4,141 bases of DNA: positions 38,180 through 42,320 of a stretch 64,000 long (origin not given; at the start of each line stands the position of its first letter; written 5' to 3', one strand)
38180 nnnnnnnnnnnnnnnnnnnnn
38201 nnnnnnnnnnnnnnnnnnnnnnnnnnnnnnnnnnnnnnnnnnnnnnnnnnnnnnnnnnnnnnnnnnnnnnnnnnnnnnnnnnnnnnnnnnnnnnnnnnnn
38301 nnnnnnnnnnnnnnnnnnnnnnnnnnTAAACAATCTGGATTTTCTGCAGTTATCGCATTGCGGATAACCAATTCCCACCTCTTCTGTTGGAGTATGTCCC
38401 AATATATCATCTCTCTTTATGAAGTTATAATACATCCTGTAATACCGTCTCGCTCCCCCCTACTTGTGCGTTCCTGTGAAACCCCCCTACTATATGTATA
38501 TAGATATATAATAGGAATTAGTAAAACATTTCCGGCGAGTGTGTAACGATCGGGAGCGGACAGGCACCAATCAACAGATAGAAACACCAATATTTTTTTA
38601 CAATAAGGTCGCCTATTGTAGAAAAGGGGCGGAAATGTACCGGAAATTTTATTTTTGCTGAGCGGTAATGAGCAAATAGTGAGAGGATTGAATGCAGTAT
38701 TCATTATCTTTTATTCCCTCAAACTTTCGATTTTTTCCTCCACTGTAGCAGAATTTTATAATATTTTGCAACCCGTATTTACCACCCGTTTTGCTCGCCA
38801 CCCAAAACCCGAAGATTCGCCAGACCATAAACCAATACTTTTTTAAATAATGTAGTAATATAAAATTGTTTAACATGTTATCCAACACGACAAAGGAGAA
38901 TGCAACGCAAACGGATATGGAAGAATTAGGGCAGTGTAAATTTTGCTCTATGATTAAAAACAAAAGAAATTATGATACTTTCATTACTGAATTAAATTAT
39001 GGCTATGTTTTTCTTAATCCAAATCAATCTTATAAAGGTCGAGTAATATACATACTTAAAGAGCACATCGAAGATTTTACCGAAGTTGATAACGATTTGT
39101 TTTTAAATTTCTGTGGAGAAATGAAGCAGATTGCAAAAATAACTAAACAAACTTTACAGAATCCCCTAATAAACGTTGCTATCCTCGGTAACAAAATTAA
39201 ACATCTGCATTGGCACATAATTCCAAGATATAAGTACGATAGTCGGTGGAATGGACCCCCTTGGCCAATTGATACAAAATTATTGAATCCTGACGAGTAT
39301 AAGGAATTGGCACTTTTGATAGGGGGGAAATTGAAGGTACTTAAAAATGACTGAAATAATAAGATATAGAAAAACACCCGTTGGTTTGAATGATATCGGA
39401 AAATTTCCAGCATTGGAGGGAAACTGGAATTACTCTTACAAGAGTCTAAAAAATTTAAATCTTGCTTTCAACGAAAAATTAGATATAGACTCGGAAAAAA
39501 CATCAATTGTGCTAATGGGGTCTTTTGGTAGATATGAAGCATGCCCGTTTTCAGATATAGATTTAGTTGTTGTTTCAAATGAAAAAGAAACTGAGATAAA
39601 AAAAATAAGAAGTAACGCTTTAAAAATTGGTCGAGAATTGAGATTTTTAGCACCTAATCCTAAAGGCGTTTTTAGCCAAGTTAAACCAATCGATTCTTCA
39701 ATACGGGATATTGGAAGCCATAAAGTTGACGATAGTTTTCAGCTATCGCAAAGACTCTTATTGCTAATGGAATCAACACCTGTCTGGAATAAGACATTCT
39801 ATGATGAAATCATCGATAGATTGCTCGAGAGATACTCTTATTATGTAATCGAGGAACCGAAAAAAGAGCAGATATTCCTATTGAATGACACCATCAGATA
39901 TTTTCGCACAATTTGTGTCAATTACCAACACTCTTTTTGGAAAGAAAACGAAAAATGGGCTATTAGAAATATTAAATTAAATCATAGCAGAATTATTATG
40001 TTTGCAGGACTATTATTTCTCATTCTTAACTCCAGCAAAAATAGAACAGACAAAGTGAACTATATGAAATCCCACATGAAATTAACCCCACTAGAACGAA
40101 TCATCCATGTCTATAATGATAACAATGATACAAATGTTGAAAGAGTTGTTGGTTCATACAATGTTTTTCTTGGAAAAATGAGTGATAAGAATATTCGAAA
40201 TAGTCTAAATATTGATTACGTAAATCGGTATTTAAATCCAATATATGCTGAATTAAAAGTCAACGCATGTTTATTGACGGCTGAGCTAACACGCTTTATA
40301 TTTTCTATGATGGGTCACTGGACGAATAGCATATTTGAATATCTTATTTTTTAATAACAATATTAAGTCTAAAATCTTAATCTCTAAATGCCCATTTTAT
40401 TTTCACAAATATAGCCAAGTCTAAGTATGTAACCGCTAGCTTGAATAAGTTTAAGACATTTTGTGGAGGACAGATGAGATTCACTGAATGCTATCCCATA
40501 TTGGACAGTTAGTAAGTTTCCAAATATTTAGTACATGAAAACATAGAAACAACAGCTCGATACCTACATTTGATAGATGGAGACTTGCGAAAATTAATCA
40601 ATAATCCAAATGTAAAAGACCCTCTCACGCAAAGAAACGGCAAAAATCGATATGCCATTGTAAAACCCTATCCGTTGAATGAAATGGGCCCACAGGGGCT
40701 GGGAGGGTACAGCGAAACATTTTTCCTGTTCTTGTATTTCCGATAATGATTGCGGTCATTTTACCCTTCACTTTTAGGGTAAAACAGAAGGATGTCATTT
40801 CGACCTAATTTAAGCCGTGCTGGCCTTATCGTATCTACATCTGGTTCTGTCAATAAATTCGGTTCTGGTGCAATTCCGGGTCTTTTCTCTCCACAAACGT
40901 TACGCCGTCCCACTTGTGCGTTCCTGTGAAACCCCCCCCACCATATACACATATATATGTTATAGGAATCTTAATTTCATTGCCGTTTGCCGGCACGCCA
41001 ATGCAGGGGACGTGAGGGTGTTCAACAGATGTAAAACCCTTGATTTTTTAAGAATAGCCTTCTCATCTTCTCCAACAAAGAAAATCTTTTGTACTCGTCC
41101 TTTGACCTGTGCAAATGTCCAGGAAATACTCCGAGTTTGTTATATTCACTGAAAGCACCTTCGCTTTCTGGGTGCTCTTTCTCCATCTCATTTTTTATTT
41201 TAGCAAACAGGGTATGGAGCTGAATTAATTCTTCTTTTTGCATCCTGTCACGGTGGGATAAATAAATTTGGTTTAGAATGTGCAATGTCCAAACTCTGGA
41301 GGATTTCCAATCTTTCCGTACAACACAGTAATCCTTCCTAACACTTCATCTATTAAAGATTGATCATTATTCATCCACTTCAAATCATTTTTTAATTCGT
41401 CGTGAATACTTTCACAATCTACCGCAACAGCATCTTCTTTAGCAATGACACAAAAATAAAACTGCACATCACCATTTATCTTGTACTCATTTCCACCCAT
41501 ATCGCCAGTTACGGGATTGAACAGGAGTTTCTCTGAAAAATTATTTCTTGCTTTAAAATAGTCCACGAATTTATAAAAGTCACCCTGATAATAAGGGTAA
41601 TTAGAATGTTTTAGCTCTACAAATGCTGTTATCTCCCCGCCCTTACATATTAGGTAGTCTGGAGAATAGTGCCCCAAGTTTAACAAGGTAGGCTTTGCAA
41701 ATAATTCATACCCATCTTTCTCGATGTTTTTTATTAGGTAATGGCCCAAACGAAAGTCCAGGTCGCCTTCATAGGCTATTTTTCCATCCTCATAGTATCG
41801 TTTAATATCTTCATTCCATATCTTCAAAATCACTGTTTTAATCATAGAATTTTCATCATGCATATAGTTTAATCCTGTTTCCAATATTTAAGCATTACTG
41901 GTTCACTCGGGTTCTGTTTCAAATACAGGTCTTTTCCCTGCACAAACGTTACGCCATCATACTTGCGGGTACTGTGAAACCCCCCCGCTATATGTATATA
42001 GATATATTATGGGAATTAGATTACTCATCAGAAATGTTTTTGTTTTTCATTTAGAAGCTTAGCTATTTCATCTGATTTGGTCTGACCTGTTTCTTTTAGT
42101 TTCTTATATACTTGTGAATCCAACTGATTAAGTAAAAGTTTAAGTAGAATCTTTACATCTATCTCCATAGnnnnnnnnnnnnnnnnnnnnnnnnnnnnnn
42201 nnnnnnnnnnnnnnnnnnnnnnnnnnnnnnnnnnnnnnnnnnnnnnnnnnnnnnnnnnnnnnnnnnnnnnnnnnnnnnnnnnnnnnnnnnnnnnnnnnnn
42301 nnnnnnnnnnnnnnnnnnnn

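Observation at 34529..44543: A ~10-kb AT-rich accessory island immediately 3' of tRNA-Pro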

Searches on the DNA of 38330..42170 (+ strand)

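Call 42: search_dna_similar(query=window:38330-42170:+, collection=plasmids, mode=distant, max_rows=10)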
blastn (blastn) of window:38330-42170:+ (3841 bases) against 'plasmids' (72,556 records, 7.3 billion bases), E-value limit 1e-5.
No match.

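Call 43: search_dna_similar(query=window:38330-42170:+, collection=phages, mode=distant, max_rows=10)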
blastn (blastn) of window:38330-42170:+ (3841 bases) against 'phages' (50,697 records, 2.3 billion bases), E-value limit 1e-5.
No match.

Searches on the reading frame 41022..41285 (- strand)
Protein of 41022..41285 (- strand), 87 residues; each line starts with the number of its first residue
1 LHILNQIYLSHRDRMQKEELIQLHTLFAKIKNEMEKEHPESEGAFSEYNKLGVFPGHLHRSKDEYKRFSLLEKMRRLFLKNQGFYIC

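Call 17: search_protein_families(library=pfam, proteins=[window:41022-41285:-], max_evalue=0.01)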
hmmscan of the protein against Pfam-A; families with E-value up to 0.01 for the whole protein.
window:41022-41285:- (87 aa): 1 family
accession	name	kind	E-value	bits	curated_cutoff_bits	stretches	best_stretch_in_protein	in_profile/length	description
PF01893.21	UPF0058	-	7.2e-15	55.5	25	1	15-67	1-52/87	Uncharacterised protein family UPF0058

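Call 49: search_protein_families(library=ncbifam, proteins=[window:41022-41285:-], max_evalue=0.01)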
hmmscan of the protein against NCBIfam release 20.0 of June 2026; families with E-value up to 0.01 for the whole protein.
window:41022-41285:- (87 aa): 0 families

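Call 65: search_protein_families(library=phrogs, proteins=[window:41022-41285:-], max_evalue=0.01)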
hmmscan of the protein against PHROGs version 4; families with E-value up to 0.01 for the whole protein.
window:41022-41285:- (87 aa): 0 families
